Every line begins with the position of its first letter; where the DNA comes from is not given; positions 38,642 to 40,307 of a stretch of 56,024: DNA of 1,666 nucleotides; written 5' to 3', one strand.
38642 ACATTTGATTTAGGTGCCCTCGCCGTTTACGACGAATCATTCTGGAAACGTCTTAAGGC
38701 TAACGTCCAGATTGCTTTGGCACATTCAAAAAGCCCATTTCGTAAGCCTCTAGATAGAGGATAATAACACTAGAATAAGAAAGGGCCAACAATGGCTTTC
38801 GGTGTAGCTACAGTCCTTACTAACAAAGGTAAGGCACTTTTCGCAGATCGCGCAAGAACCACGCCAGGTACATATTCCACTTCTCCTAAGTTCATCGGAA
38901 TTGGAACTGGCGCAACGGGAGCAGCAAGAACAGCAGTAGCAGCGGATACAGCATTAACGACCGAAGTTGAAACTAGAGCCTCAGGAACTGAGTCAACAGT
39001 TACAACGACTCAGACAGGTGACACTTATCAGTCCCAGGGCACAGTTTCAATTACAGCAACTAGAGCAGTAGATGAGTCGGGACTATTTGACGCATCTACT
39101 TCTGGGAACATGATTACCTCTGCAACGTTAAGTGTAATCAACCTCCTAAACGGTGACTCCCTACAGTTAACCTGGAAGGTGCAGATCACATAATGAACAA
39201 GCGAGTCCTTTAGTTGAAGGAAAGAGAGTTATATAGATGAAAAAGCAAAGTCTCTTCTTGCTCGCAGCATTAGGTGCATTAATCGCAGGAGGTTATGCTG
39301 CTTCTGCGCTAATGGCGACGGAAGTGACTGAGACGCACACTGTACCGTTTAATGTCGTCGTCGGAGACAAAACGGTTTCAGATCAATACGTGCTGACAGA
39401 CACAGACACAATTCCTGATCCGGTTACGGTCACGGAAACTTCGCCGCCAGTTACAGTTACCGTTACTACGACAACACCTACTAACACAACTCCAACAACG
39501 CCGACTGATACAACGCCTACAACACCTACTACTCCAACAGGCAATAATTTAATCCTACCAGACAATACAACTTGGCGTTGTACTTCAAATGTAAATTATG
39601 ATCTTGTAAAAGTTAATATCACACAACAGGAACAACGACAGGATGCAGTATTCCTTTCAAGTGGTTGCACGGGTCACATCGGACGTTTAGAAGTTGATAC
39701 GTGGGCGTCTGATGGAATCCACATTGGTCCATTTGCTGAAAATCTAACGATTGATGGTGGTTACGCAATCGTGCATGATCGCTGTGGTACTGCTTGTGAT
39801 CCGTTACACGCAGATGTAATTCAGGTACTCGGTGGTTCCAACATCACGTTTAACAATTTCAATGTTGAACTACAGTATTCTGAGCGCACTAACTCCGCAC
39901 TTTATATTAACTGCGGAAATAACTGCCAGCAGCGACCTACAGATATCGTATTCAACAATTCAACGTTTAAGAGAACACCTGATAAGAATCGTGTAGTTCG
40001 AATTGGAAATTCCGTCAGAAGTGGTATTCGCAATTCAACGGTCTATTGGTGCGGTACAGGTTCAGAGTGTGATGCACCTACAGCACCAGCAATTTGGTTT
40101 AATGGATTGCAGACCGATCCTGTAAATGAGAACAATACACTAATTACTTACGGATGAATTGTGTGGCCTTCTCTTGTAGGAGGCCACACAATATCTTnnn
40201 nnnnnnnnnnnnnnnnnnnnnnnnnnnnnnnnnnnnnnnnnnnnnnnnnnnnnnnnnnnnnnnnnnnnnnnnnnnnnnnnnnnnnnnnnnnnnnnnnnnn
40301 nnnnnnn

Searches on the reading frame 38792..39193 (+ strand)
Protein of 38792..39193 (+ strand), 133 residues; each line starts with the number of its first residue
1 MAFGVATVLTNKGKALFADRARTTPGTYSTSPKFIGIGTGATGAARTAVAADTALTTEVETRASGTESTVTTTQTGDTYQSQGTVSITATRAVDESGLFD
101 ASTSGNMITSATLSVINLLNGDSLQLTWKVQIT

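Call 6: search_protein_families(library=pfam, proteins=[window:38792-39193:+], max_evalue=0.01)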
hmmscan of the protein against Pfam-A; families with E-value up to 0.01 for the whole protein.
window:38792-39193:+ (133 aa): 1 family
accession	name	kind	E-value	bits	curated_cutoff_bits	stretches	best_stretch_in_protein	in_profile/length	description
PF23140.1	Gp80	-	0.0002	22.2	27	1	28-126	31-120/128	Podophage GP4 fiber I protein gp80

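Call 7: search_protein_families(library=phrogs, proteins=[window:38792-39193:+], max_evalue=0.01)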
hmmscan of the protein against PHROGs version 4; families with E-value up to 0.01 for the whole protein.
window:38792-39193:+ (133 aa): 2 families
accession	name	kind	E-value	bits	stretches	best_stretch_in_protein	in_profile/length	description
phrog_5417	-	unknown function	5.8e-10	40.2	1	8-131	34-155/156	-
phrog_240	-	head and packaging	0.0056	17.6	1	39-126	88-179/200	head protein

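Call 45: search_solved_structures(query=window:38792-39190:+, max_evalue=10, show_alignments=2)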
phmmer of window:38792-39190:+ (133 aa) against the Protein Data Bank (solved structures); distinct sequences matched with E-value up to 10: 2.
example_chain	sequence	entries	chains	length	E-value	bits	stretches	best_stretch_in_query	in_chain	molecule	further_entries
2hx0_A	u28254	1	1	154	0.75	13.3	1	49-128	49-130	Putative DNA-binding protein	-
2nmu_A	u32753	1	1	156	0.78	13.3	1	49-128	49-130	Putative DNA-binding protein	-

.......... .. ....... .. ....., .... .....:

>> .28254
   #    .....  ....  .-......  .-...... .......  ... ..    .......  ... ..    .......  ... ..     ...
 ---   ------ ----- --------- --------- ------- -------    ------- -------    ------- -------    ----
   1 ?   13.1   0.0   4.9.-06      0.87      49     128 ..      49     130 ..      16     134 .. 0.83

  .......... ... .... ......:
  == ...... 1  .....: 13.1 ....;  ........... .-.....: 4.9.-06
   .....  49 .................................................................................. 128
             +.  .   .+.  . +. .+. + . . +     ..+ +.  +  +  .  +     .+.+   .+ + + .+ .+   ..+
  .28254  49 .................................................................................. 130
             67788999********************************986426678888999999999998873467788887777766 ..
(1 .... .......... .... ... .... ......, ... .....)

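Call 52: search_solved_structures(query=A2, max_evalue=10, show_alignments=2)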
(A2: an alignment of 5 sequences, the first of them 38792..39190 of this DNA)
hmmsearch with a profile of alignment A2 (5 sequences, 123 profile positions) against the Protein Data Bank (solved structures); distinct sequences matched with E-value up to 10: 2.
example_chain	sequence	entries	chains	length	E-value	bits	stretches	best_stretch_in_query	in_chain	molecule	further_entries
4f3v_A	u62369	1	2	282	0.24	15.1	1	17-67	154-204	ESX-1 secretion system protein EccA1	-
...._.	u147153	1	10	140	0.33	14.7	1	50-114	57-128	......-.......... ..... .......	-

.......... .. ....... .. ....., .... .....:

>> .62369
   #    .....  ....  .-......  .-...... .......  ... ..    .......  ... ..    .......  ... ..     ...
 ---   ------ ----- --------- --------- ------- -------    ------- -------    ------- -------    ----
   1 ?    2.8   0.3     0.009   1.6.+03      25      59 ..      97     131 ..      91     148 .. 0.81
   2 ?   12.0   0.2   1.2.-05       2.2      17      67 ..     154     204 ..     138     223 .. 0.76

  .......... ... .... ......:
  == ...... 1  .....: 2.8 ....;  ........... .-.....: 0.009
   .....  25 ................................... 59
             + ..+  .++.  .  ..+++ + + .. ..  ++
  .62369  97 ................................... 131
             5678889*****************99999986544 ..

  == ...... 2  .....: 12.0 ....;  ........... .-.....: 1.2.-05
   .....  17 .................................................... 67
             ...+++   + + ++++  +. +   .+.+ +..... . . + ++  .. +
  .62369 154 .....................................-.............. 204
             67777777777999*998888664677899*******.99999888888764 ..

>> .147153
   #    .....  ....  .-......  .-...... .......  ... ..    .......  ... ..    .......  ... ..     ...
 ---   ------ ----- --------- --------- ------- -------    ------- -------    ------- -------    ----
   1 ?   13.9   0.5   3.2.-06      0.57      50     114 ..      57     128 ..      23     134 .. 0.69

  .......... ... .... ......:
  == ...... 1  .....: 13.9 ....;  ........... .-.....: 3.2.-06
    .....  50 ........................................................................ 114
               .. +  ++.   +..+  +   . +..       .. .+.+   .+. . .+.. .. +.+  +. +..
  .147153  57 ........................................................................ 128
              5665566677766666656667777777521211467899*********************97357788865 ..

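Call 64: find_homologous_proteins(query=A2, max_evalue=0.001)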
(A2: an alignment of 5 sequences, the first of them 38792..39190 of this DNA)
Query A2 (5 sequences) (133 aa, profile of the alignment): 5534 proteins with E <= 0.001 among 8000 candidates; the best 120 are listed.
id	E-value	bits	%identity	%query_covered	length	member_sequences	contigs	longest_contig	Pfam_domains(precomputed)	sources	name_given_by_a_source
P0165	1.2e-56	208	35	96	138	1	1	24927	-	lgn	-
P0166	2.3e-54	201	36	96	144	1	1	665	-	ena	-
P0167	6.5e-54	199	33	97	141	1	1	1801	-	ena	-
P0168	1.7e-53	198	33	96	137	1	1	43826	-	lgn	-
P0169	2.7e-53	197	34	97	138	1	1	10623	-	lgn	-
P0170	8.0e-53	196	38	99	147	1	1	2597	-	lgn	-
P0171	1.1e-52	196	-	-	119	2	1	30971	-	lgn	-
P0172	1.1e-52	196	35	97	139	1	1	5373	-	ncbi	-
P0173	1.3e-52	195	32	95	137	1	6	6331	-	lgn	-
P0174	1.7e-52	195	33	99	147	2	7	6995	-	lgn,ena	-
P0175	2.5e-52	194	-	-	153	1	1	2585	-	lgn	-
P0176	2.5e-52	194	36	97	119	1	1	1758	PF23140.2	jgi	jgi:hypothetical protein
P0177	2.6e-52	194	35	99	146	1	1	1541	-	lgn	-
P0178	4.0e-52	194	40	100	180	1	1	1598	-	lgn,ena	-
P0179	4.0e-52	194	34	97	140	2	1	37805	-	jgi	jgi:hypothetical protein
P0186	1.2e-51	192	34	100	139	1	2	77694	-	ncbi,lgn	-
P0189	1.7e-51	192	36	100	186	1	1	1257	PF23140.2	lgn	-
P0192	1.9e-51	191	35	100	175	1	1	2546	PF23140.2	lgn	-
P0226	2.7e-49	185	36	97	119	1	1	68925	PF23140.2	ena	-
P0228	3.3e-49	184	35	100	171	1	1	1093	PF23140.2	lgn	-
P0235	7.1e-49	183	38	97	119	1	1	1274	PF23140.2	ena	-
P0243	9.6e-49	183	35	100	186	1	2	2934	PF23140.2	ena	-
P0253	1.8e-48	182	41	100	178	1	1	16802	PF23140.2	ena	-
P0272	5.0e-48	180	34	97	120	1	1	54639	PF23140.2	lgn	-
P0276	6.6e-48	180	31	95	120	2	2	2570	PF23140.2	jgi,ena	jgi:hypothetical protein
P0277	6.9e-48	180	35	100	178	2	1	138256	-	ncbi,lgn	-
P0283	1.1e-47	179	32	97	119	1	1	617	PF23140.2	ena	-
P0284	1.1e-47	179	31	97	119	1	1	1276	PF23140.2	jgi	-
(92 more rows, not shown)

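Call 73: predict_structure(alignment_id=A4)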
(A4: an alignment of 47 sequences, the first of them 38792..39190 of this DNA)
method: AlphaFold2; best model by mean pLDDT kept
length: 133 residues; sequences in the alignment: 47
mean_pLDDT: 76.0   pTM: 0.70
mean pLDDT of the five models: 76.0, 68.5, 66.9, 62.3, 44.3
residues with pLDDT >= 90: 0; 70-90: 93; 50-70: 34; < 50: 6
segments of 3 or more residues with pLDDT < 50: 1-4
pLDDT, mean of each block of 10 residues (from residue 1): 61 82 67 80 73 81 65 58 81 87 84 87 82 70
secondary structure, 60 per line:
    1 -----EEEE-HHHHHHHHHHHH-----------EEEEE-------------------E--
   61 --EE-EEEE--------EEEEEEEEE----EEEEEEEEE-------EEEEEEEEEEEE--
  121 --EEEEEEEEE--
elements in order: E6-9 H11-22 E34-38 E66-69 E78-86 E91-99 E107-118 E123-131

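Call 79: fold_search(model_id=the predicted structure, library=pdb)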
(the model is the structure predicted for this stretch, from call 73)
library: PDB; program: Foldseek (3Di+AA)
matches with E <= 10: 330; with E <= 0.001: 0
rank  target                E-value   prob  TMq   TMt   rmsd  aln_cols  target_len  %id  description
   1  9mt4_K                3.8e-02  0.99  0.49  0.59   4.8       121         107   13  Connector structure of phage JohannRWettstein (Bas63) (released 2025-11-19)
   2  9mt4_L                4.7e-02  0.98  0.48  0.57   6.4       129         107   13  Connector structure of phage JohannRWettstein (Bas63) (released 2025-11-19)
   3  9c39_K                5.8e-02  0.90  0.40  0.47   7.6       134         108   12  Bacteriophage Sf14 neck C6 reconstruction (released 2025-02-05)
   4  9fko_A                6.8e-02  0.98  0.52  0.41   7.3       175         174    7  Arm segment of bacteriophage phi812 (released 2025-06-18)
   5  9xpg_C                9.4e-02  0.85  0.50  0.26  12.2       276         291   11  The structure of gp139 protein of phage phikz (released 2026-02-11)
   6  9xpg_D                1.3e-01  0.84  0.50  0.28   9.9       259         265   10  The structure of gp139 protein of phage phikz (released 2026-02-11)
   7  3u48_A                1.4e-01  0.38  0.23  0.06   8.0        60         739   15  From soil to structure: a novel dimeric family 3-beta-glucosidase isolated from compost using metagenomic analysis (released 2013-04-10)
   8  5xxn_B                1.7e-01  0.35  0.22  0.05   7.9        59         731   15  Crystal Structure of mutant (D286N) beta-glucosidase from Bacteroides thetaiotaomicron in complex with sophorose (released 2017-12-13)
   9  9mt4_M                1.9e-01  0.87  0.44  0.55   6.4       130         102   14  Connector structure of phage JohannRWettstein (Bas63) (released 2025-11-19)
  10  5xxn_A                2.1e-01  0.33  0.22  0.05   8.0        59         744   15  Crystal Structure of mutant (D286N) beta-glucosidase from Bacteroides thetaiotaomicron in complex with sophorose (released 2017-12-13)
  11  5xxo_A                2.2e-01  0.33  0.25  0.07   8.3        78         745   13  Crystal structure of mutant (D286N) GH3 beta-glucosidase from Bacteroides thetaiotaomicron in complex with sophorotrio (released 2017-12-13)
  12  5tf0_A                2.2e-01  0.18  0.20  0.06   9.2        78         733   17  Crystal Structure of Glycosil Hydrolase Family 3 N-Terminal Domain Protein from Bacteroides intestinalis (released 2016-10-05)
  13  5xxl_B                2.3e-01  0.23  0.20  0.05   8.0        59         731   17  Crystal structure of GH3 beta-glucosidase from Bacteroides thetaiotaomicron (released 2017-12-13)
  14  9euj_H                2.7e-01  0.93  0.55  0.44   6.2       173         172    8  Cryo-EM structure of Staphylococcus aureus bacteriophage phi812 baseplate in the post-contraction state - sheath initi (released 2025-04-09)
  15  5xxm_A                3.2e-01  0.25  0.22  0.05   8.0        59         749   15  Crystal structure of GH3 beta-glucosidase from Bacteroides thetaiotaomicron in complex with gluconolactone (released 2017-12-13)
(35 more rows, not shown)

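Call 86: find_encoding_contigs(protein=P0226, flank=7000, max_places=1)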
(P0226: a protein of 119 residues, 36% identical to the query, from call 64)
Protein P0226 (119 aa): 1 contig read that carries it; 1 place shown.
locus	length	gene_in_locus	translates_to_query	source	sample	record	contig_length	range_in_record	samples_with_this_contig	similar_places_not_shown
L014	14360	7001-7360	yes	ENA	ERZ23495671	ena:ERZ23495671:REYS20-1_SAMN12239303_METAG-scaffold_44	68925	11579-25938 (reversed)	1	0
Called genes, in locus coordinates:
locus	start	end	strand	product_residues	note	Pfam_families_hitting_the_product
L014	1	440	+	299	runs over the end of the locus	-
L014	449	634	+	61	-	-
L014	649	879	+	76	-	-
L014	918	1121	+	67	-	-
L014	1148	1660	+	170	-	-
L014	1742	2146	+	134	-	-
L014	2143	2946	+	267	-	-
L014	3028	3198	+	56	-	-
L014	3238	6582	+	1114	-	-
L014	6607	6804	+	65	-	-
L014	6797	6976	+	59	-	-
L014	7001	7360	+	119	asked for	PF23140:Gp80 (weak)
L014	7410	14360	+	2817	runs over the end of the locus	-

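Call 87: find_encoding_contigs(protein=P0277, flank=7000, max_places=1)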
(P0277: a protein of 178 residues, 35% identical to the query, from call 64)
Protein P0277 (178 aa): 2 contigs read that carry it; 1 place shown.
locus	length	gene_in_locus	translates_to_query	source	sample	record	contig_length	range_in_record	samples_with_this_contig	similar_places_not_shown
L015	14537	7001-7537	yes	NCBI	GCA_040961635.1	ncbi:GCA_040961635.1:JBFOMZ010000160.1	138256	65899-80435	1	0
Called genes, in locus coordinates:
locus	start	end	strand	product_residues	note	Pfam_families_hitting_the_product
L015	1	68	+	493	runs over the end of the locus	PF05876:GpA_ATPase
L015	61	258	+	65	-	-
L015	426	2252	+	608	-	-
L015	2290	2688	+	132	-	-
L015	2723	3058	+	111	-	-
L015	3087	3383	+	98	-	-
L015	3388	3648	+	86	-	-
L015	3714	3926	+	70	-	-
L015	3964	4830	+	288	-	-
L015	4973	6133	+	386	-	PF17236:SU10_MCP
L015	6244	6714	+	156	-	-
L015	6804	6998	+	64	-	-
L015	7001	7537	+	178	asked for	-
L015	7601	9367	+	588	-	-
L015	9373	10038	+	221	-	PF24175:SU10_adaptor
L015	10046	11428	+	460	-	-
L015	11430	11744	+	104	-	-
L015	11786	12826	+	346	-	-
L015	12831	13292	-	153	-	-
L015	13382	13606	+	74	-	-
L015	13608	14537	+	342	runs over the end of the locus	-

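Call 88: find_encoding_contigs(protein=P0186, flank=7000, max_places=1)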
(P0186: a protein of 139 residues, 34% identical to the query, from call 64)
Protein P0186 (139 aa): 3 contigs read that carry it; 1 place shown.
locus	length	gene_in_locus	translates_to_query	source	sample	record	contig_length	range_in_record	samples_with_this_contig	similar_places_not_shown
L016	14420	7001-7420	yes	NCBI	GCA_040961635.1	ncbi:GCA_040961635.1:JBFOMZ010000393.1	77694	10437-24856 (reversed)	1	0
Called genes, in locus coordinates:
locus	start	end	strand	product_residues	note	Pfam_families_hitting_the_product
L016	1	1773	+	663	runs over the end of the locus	PF23899:SU10_portal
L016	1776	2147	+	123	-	-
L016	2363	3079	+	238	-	-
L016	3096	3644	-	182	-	-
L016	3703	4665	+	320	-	PF25209:Phage_capsid_4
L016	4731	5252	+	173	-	-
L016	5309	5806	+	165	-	-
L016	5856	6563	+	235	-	-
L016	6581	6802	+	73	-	-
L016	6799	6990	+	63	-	-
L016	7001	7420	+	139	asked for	-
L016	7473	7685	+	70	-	-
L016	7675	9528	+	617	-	-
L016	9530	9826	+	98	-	-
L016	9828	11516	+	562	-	-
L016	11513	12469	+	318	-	-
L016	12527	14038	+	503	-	-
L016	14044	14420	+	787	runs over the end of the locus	-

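Call 111: search_dna_similar(query=window:38792-39190:+, collection=phages, mode=protein, max_evalue=0.01, max_rows=25)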
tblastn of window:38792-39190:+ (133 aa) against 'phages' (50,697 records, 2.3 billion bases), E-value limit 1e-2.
Records with a match: 2; places in all: 2; records where one place covers at least 80% of the query: 1.
Best place of each record, by identity: <60% 2.
By first word of the organism name: Caudoviricetes 1; Rhizobium 1.
By host as written in the record: - 1; Rhizobium sp. R693 1.
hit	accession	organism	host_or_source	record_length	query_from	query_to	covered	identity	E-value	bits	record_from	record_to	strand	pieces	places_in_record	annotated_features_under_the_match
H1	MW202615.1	Caudoviricetes sp.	Manatee Spring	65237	5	133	97%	43.8%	8e-9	58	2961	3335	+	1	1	tail collar fiber protein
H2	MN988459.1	Rhizobium phage RHph_TM16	Rhizobium sp. R693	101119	85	127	32%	51.2%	1e-3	43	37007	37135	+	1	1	hypothetical protein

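Call 112: get_annotated_region(hit=H1, flank=7000)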
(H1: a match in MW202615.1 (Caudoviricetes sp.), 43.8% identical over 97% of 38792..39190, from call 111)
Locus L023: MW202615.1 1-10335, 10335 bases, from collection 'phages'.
description: Podoviridae sp. isolate ctwe8250, complete genome.
organism: Caudoviricetes sp. (NCBI taxid 2832643)
taxonomy: Viruses; Duplodnaviria; Heunggongvirae; Uroviricota; Caudoviricetes
host: -; source: Manatee Spring; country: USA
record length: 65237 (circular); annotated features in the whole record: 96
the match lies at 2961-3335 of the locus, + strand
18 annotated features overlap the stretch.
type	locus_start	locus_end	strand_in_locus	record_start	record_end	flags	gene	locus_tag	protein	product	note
CDS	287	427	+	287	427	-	-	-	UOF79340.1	hypothetical protein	-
CDS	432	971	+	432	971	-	-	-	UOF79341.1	terminase small subunit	-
CDS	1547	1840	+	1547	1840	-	-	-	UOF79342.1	hypothetical protein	-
CDS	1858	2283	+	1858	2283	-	-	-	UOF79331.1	holin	-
CDS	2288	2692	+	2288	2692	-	-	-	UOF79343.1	hypothetical protein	-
CDS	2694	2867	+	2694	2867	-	-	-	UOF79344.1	hypothetical protein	-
CDS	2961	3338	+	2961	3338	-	-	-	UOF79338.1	tail collar fiber protein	-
CDS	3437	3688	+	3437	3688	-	-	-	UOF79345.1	hypothetical protein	-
CDS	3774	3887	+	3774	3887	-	-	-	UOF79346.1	hypothetical protein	-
CDS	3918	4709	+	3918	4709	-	-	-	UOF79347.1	hypothetical protein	-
CDS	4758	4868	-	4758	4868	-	-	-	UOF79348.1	hypothetical protein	-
CDS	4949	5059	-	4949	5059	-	-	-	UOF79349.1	hypothetical protein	-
CDS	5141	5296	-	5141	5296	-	-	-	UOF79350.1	hypothetical protein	-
CDS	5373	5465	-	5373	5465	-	-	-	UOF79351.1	hypothetical protein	-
CDS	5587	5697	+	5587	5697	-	-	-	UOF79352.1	stannin cytoplasmic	-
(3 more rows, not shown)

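Call 113: get_annotated_region(hit=H2, flank=7000)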
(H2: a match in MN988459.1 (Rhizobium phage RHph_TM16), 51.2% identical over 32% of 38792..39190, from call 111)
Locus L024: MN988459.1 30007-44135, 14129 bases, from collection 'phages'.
description: Rhizobium phage RHph_TM16, complete genome.
organism: Rhizobium phage RHph_TM16 (NCBI taxid 2509755)
taxonomy: Viruses; Duplodnaviria; Heunggongvirae; Uroviricota; Caudoviricetes
host: Rhizobium sp. R693; source: agricultural lands; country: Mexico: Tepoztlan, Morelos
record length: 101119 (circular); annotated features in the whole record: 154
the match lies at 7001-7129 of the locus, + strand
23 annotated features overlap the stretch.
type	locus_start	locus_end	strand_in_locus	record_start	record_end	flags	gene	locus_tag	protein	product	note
CDS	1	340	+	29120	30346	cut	-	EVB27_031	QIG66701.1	putative ribonuclease E/G family protein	-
CDS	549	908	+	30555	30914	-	-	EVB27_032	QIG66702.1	hypothetical protein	-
CDS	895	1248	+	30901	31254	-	-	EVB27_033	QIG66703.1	hypothetical protein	-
CDS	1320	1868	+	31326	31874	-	-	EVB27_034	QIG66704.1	hypothetical protein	-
CDS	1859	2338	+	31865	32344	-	-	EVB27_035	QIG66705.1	hypothetical protein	-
CDS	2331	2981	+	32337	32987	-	-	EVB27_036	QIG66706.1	hypothetical protein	-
CDS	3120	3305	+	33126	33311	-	-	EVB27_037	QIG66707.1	hypothetical protein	-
CDS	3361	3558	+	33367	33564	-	-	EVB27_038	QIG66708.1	hypothetical protein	-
CDS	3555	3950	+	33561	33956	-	-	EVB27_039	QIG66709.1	hypothetical protein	-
CDS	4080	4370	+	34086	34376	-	-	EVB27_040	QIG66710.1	hypothetical protein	-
CDS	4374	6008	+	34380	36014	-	-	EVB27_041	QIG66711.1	SGNH hydrolase-type protein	GO_function: GO:0016787 - hydrolase activity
CDS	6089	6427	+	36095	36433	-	-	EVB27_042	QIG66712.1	DNA helicase loader protein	-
CDS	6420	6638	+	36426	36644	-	-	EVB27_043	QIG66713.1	hypothetical protein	-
CDS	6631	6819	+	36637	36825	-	-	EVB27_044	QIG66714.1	hypothetical protein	-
CDS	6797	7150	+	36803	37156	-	-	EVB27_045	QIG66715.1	hypothetical protein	-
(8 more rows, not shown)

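Call 123: search_protein_families(library=phrogs, proteins=[L024:6797-7147:+, L023:2961-3335:+, L014:7001-7357:+, L015:7001-7534:+, L016:7001-7417:+], max_evalue=0.01)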
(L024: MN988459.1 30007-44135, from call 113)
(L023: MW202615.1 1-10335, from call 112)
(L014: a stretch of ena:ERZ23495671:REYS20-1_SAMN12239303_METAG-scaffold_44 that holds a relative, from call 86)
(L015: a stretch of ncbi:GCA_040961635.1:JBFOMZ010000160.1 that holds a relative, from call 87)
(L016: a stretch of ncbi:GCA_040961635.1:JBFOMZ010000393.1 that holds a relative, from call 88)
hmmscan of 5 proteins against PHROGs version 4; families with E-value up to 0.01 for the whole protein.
L024:6797-7147:+ (117 aa): 1 family
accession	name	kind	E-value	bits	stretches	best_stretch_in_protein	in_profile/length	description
phrog_240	-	head and packaging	1.2e-05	26.2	1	21-114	81-183/200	head protein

L023:2961-3335:+ (125 aa): 3 families
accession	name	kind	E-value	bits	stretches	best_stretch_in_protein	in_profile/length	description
phrog_5417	-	unknown function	5.8e-13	49.9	1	4-121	34-153/156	-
phrog_240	-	head and packaging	1.2e-07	32.8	1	35-120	85-181/200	head protein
phrog_4176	-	tail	0.00075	20.1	1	30-103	59-137/309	tail fiber protein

L014:7001-7357:+ (119 aa): 3 families
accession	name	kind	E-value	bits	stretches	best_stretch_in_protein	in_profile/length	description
phrog_5417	-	unknown function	9e-05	23.3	1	18-117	48-155/156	-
phrog_240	-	head and packaging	0.00077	20.4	1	20-114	78-181/200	head protein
phrog_9983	-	tail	0.00081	19.8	1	5-88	2-85/273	tail protein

L015:7001-7534:+ (178 aa): 2 families
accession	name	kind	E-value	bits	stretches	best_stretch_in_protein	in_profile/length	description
phrog_5417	-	unknown function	0.0077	17.1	1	64-175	36-154/156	-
phrog_21822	-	unknown function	0.0091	16.7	1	59-117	212-269/330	-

L016:7001-7417:+ (139 aa): 1 family
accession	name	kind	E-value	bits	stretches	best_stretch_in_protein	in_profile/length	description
phrog_9983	-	tail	0.00011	22.7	1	25-108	2-85/273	tail protein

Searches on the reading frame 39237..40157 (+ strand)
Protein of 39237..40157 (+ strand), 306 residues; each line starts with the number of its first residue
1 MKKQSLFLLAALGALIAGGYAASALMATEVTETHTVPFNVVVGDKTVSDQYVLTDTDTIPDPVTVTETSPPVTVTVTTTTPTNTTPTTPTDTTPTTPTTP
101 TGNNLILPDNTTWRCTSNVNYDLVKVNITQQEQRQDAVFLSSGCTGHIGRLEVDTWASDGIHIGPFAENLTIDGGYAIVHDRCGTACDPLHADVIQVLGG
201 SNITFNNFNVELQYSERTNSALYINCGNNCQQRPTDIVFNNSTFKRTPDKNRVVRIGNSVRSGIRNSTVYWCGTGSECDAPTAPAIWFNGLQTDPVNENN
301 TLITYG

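Call 6: search_protein_families(library=pfam, proteins=[window:39237-40157:+], max_evalue=0.01)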
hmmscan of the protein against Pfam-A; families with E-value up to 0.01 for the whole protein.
window:39237-40157:+ (306 aa): 0 families

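Call 7: search_protein_families(library=phrogs, proteins=[window:39237-40157:+], max_evalue=0.01)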
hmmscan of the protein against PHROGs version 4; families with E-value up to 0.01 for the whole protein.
window:39237-40157:+ (306 aa): 0 families

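Call 62: search_protein_families(library=pfam, proteins=[window:39237-40154:+], max_evalue=1)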
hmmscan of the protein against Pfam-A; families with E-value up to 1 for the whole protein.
window:39237-40154:+ (306 aa): 1 family
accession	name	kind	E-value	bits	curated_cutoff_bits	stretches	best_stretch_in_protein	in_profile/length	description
PF03211.19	Pectate_lyase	-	0.058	13.4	25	1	193-247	117-165/202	Pectate lyase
